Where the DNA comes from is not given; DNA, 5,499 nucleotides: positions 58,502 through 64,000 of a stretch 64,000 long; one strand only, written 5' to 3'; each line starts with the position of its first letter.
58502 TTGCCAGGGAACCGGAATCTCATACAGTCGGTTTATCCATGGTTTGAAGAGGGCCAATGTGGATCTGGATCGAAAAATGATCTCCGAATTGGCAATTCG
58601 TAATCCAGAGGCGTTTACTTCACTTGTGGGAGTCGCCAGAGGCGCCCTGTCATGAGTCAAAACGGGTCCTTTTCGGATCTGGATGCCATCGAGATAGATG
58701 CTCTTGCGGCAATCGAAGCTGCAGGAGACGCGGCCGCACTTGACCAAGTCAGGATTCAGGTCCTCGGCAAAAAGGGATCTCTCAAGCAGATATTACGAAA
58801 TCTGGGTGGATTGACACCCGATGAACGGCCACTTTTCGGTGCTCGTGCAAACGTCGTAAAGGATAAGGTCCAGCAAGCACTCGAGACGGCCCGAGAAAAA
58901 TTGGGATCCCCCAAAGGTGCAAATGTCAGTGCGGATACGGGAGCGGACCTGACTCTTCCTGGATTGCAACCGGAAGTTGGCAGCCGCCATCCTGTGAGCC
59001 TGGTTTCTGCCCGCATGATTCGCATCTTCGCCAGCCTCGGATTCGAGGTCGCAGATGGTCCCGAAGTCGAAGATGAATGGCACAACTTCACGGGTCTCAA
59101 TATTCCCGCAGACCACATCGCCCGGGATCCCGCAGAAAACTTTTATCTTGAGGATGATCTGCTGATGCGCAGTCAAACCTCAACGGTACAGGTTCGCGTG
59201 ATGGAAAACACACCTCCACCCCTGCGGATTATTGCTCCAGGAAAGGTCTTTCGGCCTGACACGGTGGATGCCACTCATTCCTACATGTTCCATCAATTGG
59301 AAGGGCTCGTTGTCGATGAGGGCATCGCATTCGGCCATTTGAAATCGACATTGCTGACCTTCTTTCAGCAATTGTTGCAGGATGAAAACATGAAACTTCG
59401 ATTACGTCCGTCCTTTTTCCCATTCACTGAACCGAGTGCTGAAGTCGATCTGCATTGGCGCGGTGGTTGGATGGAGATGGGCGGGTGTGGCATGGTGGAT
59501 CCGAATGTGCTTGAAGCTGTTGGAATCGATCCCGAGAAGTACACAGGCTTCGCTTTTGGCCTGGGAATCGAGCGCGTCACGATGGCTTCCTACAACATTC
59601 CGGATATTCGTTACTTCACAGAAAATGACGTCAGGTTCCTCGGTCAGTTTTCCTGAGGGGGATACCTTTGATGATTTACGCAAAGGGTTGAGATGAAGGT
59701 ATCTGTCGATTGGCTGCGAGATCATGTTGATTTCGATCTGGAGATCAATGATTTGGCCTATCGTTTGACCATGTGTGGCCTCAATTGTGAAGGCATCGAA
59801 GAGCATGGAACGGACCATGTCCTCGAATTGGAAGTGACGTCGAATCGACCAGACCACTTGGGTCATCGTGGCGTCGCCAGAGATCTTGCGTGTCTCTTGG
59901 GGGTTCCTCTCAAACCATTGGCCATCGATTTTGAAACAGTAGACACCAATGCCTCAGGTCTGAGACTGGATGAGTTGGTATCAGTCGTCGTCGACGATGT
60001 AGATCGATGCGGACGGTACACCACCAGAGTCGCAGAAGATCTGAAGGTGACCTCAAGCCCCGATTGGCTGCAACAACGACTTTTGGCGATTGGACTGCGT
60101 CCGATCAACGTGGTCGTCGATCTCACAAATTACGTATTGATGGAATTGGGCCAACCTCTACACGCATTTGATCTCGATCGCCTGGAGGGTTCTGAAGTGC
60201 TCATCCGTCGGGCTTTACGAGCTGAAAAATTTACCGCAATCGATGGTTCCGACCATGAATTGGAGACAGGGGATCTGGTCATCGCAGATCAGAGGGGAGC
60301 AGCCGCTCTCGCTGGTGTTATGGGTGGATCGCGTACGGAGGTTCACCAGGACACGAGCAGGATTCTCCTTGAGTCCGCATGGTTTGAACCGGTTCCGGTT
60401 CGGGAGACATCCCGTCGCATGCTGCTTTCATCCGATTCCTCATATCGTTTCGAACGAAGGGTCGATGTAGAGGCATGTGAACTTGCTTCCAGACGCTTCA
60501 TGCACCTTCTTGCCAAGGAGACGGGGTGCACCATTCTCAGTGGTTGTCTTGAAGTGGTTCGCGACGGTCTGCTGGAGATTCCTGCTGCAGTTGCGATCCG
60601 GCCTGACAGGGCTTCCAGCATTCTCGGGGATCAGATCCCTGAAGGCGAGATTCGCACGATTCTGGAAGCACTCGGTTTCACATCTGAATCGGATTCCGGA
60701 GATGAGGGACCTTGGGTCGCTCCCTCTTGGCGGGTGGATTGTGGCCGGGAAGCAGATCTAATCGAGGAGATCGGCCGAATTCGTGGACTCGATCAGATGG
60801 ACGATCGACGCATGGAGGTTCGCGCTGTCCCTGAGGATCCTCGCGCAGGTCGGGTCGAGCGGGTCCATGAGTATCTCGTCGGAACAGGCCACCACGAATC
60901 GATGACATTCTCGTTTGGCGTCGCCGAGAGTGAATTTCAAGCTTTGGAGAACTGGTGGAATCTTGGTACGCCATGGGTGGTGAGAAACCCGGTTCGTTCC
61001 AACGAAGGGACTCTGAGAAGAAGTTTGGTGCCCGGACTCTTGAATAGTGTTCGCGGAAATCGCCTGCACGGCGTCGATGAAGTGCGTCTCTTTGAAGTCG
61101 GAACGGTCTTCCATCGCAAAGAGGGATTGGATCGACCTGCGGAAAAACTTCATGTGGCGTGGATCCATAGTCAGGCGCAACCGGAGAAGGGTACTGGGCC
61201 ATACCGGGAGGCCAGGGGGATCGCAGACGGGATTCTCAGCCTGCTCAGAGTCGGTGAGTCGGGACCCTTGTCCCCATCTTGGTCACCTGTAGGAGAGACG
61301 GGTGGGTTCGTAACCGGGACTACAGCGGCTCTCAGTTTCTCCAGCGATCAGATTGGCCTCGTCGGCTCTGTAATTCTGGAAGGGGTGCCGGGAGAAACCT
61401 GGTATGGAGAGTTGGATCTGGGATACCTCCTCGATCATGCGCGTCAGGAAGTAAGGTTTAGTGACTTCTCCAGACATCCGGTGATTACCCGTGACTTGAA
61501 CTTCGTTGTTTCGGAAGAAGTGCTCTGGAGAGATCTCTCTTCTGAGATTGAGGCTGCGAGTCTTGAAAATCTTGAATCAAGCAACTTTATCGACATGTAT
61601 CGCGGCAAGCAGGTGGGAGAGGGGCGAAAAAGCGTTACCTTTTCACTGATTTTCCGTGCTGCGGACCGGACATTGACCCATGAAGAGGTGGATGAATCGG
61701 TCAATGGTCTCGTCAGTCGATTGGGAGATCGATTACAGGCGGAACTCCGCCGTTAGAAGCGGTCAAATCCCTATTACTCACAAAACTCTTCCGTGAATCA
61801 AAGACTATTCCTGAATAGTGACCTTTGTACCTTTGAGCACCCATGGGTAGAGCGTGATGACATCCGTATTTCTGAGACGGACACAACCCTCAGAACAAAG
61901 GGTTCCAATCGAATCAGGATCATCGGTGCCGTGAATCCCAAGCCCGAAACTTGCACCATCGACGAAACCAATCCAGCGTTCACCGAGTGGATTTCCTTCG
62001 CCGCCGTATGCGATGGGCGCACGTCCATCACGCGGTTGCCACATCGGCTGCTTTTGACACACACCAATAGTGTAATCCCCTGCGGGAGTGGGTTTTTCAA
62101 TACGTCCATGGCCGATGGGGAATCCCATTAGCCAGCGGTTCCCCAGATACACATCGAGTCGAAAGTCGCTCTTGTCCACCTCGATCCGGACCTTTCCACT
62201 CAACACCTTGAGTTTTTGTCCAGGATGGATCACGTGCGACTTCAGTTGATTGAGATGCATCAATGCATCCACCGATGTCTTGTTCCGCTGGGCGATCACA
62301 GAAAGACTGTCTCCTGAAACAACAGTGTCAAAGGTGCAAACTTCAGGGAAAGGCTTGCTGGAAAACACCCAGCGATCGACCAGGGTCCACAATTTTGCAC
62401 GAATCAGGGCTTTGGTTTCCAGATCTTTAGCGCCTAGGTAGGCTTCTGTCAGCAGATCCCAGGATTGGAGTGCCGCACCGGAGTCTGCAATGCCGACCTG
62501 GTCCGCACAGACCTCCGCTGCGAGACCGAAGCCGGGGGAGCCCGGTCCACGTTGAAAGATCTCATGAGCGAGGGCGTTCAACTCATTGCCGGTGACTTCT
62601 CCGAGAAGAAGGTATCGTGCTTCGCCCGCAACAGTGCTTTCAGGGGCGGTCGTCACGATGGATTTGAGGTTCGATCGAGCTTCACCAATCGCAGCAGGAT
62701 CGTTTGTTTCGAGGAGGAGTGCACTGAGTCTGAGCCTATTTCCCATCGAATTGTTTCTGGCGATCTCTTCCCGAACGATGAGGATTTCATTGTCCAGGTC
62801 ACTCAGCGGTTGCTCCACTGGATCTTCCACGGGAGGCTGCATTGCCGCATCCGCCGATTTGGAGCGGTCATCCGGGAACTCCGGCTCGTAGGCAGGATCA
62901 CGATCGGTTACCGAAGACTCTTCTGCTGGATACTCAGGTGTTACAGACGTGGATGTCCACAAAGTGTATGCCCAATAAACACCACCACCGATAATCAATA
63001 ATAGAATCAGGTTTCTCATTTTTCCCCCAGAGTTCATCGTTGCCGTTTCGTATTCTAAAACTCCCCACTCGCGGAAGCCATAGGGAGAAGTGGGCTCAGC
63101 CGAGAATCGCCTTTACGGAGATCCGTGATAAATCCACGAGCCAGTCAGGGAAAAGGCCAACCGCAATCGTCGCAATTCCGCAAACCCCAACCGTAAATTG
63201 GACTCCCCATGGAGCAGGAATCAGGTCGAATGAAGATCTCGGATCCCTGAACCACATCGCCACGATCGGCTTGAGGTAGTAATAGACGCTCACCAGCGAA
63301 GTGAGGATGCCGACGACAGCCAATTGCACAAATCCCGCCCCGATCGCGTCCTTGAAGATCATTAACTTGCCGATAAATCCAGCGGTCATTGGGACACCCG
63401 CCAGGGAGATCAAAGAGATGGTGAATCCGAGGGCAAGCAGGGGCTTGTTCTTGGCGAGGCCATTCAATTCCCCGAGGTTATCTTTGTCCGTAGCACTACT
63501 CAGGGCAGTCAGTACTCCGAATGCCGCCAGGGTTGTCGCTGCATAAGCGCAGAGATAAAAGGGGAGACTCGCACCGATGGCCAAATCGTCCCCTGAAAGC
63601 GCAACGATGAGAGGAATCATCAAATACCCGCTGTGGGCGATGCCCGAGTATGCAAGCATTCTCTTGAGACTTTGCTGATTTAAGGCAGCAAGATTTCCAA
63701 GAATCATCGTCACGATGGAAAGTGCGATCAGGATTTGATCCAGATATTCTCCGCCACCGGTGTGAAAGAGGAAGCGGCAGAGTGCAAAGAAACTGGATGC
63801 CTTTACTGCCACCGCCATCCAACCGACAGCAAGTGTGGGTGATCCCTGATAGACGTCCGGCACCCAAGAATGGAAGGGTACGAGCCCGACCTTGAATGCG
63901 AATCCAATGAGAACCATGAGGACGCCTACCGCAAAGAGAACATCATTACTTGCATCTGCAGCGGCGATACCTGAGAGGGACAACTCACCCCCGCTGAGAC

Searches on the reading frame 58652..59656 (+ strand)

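Call 85: search_protein_families(library=pfam, proteins=[window:58652-59656:+], max_evalue=0.00001)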
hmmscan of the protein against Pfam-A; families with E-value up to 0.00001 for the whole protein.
window:58652-59656:+ (334 aa): 2 families
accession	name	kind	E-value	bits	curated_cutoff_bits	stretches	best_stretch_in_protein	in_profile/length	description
PF01409.25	tRNA-synt_2d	-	5.9e-90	301.5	19.8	1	99-333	3-246/246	tRNA synthetases class II core domain (F)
PF02912.23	Phe_tRNA-synt_N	-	3.4e-20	72.2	22.3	1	26-84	2-60/69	Aminoacyl tRNA synthetase class II, N-terminal domain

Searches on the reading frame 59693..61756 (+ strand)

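Call 85: search_protein_families(library=pfam, proteins=[window:59693-61756:+], max_evalue=0.00001)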
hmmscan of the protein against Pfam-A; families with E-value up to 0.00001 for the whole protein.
window:59693-61756:+ (687 aa): 4 families
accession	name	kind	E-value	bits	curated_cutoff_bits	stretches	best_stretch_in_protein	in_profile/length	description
PF03483.22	B3_4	-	5.6e-62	208.8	29.3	1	106-275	2-171/174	B3/4 domain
PF03147.19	FDX-ACB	-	3.2e-24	85.6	31.1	1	593-686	1-94/94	Ferredoxin-fold anticodon binding domain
PF17759.6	tRNA_synthFbeta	-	1.1e-23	84.3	22.4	1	377-560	11-193/214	Phenylalanyl tRNA synthetase beta chain CLM domain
PF03484.21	B5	-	3.6e-17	62.8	28.6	1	301-365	2-66/67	tRNA synthetase B5 domain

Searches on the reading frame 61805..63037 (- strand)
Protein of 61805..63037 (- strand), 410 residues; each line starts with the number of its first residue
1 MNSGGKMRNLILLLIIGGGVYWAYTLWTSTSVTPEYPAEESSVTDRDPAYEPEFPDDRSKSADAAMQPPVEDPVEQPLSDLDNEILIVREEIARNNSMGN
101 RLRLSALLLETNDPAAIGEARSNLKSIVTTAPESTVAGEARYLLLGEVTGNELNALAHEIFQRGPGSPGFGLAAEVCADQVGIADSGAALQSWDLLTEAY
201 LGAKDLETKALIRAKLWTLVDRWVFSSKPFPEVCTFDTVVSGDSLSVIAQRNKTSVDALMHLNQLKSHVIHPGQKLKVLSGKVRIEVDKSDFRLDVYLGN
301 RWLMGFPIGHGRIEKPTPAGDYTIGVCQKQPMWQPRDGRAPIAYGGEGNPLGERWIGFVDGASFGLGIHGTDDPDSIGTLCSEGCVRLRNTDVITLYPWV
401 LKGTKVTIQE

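Call 85: search_protein_families(library=pfam, proteins=[window:61805-63037:-], max_evalue=0.00001)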
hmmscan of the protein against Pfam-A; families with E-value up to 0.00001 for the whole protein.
window:61805-63037:- (410 aa): 2 families
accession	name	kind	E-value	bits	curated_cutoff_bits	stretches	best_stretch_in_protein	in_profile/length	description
PF03734.19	YkuD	-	3.9e-23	83.1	23.4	1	283-408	2-146/146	L,D-transpeptidase catalytic domain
PF01476.26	LysM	-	1e-13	51.4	20.9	1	238-278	2-42/43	LysM domain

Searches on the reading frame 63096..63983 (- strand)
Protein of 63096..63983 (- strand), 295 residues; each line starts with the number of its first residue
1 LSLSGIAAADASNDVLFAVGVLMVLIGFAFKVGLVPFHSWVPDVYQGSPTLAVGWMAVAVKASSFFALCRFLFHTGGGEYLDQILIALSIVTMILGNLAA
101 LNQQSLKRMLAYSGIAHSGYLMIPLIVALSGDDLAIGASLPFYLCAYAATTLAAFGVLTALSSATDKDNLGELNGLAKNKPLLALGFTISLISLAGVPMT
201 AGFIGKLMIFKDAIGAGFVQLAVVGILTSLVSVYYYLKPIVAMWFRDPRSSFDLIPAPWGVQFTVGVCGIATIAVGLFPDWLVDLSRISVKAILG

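Call 85: search_protein_families(library=pfam, proteins=[window:63096-63983:-], max_evalue=0.00001)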
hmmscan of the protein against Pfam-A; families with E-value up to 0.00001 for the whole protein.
window:63096-63983:- (295 aa): 1 family
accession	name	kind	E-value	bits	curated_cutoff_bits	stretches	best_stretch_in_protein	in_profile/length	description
PF00361.26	Proton_antipo_M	-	1.1e-45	156.6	21.5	1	12-231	76-293/294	NADH:quinone oxidoreductase/Mrp antiporter, TM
